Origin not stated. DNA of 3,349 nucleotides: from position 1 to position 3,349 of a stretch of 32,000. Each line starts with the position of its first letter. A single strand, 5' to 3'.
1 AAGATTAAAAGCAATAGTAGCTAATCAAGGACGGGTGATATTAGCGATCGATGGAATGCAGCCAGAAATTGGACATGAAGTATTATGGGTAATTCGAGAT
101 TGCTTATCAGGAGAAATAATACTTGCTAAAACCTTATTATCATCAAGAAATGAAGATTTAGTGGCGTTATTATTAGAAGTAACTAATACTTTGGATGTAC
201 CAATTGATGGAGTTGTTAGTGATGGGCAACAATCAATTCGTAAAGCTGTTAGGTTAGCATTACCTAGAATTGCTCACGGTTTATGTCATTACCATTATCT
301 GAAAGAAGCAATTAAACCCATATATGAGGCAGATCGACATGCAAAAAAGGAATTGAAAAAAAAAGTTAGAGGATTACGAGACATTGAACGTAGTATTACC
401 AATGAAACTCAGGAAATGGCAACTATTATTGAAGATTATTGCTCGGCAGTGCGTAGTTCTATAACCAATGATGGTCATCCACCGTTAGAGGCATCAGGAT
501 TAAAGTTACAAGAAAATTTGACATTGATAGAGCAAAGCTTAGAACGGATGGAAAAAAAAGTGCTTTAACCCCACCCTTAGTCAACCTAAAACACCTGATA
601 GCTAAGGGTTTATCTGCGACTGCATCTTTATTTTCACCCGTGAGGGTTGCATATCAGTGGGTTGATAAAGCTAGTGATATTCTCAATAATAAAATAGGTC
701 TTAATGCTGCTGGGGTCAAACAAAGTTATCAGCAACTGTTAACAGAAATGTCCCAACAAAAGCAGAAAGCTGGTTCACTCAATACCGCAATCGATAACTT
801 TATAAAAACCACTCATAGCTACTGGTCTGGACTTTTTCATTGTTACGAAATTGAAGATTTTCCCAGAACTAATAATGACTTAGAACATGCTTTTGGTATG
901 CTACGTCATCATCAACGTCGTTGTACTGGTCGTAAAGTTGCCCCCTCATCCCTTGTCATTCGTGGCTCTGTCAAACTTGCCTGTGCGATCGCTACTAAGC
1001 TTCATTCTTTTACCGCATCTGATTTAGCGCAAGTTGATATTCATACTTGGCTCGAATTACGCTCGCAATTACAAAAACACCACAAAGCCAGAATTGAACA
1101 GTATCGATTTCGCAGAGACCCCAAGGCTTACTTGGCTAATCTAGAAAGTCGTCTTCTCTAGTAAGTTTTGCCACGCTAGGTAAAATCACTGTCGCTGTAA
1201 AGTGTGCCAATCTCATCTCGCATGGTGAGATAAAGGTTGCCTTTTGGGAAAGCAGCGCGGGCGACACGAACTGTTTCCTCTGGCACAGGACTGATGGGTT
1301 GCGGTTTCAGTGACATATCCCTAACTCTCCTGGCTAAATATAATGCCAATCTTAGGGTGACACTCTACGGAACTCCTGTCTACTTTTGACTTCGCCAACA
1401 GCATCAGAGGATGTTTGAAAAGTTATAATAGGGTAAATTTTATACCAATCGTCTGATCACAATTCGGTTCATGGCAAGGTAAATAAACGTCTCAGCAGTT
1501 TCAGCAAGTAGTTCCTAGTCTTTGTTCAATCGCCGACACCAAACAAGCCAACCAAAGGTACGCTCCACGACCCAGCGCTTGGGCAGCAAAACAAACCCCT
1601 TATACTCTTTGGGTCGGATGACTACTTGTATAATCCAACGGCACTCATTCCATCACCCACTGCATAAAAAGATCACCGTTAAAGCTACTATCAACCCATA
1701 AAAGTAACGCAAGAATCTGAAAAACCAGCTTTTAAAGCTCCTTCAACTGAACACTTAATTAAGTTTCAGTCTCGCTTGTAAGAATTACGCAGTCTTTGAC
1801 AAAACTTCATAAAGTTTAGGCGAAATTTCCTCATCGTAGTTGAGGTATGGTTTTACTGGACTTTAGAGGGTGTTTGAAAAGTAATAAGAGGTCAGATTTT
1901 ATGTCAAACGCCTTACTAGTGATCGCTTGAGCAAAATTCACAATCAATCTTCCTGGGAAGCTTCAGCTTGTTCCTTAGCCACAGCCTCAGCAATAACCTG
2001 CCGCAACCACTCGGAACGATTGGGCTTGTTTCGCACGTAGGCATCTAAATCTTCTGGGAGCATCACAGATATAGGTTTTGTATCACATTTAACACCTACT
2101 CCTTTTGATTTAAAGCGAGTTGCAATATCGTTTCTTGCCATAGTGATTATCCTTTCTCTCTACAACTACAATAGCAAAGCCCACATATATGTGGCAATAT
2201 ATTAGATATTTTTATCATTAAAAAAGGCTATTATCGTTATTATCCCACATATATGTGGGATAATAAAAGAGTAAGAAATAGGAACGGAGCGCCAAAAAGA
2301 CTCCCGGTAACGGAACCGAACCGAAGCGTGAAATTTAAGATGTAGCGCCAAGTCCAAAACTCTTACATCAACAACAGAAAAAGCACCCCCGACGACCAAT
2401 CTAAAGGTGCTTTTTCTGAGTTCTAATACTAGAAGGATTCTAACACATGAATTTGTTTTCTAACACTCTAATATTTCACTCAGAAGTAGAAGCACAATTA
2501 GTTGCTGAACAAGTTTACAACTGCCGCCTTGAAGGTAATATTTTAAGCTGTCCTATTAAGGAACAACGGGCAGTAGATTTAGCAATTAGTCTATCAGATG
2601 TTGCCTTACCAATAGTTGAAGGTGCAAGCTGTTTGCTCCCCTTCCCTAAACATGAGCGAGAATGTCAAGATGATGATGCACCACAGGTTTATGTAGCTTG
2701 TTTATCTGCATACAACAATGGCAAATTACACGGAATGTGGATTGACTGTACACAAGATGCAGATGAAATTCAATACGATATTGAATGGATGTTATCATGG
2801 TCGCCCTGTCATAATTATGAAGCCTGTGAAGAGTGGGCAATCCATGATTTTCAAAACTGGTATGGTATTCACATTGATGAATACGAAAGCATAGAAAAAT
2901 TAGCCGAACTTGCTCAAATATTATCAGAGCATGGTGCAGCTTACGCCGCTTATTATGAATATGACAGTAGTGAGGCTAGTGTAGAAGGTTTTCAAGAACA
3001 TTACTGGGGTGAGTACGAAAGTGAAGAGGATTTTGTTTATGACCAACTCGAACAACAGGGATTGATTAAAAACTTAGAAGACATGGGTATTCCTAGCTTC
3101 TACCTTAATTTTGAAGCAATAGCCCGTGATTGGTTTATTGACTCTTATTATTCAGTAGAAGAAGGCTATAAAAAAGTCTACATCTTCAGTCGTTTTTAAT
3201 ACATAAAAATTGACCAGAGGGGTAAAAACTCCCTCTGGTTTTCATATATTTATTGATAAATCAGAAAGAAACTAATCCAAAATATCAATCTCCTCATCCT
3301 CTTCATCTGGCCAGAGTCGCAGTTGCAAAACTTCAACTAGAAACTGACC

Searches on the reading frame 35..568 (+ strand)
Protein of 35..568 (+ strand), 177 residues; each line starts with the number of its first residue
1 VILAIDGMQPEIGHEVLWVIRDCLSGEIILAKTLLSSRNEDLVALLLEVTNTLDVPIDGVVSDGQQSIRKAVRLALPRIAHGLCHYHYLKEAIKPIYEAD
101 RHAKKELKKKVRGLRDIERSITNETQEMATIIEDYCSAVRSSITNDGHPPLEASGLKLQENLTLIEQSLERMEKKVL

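Call 100: search_protein_families(library=pfam, proteins=[window:35-568:+], max_evalue=0.01)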
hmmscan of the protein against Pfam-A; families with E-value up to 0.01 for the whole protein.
window:35-568:+ (177 aa): 2 families
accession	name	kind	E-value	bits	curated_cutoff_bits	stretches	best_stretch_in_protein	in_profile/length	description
PF10551.15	MULE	-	1.2e-06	29.3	27.6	1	20-90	22-98/99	MULE transposase domain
PF00872.24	Transposase_mut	-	0.0048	16.3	21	1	60-136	229-305/379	Transposase, Mutator family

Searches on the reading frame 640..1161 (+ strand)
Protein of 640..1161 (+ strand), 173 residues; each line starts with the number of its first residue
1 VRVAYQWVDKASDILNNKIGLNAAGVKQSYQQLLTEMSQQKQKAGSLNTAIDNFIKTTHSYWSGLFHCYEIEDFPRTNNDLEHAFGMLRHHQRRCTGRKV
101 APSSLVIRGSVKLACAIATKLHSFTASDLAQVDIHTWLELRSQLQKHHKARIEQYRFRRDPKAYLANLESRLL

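Call 100: search_protein_families(library=pfam, proteins=[window:640-1161:+], max_evalue=0.01)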
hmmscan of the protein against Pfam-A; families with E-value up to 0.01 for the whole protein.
window:640-1161:+ (173 aa): 1 family
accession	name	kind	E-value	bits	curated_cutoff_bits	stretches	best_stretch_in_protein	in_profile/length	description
PF22624.1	AASDHPPT_N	-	0.0038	17.9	27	1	135-172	8-42/100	4'-phosphopantetheinyl transferase, N-terminal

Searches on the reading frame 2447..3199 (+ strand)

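Call 100: search_protein_families(library=pfam, proteins=[window:2447-3199:+], max_evalue=0.01)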
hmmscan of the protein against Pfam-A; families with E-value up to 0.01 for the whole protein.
window:2447-3199:+ (250 aa): 2 families
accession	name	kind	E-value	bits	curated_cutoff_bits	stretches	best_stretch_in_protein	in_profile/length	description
PF07275.16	ArdA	-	7.1e-41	140.8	27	1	81-242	1-154/155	Antirestriction protein (ArdA)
PF18778.7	NAD1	-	0.0099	16.4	27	0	102-135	63-93/175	Novel AID APOBEC clade 1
